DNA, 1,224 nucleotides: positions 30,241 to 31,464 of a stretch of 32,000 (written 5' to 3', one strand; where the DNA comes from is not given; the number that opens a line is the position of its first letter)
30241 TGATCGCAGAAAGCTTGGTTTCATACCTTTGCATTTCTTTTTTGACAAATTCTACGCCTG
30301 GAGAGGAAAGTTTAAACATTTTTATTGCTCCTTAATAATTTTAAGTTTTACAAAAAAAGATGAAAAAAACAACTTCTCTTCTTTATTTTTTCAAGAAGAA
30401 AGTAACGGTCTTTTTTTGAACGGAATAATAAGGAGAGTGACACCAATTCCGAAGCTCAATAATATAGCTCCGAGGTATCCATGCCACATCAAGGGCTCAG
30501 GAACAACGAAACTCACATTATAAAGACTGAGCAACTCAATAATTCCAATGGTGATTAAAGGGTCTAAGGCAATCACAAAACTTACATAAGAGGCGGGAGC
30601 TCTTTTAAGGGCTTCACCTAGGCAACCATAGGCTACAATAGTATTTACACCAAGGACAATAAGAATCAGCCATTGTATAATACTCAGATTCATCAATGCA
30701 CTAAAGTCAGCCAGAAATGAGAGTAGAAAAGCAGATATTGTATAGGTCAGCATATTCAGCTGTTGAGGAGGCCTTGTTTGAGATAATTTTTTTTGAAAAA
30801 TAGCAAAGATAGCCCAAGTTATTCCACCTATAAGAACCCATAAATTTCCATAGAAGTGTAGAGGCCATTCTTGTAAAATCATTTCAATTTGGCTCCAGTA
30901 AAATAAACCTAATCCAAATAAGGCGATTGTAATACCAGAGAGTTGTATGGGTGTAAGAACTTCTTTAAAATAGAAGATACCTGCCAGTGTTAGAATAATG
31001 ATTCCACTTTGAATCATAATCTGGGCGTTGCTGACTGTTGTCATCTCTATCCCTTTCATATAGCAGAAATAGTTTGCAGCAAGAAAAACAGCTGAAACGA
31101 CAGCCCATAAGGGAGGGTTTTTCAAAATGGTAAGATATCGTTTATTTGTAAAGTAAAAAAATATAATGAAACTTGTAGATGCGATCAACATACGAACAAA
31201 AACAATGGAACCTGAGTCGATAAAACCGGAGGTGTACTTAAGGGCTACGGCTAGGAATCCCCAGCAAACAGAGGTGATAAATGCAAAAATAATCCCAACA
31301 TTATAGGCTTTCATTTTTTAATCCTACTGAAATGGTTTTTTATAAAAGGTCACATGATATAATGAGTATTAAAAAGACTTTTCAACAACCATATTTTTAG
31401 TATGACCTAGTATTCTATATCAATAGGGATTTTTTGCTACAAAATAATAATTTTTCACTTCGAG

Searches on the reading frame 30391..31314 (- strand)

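Call 70: search_protein_families(library=pfam, proteins=[window:30391-31314:-], max_evalue=0.01)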
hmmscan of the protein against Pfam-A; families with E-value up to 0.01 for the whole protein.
window:30391-31314:- (307 aa): 1 family
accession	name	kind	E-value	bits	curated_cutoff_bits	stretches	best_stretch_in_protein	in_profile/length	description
PF00892.27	EamA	-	2.7e-34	118.8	28.2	2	6-139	2-134/135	EamA-like transporter family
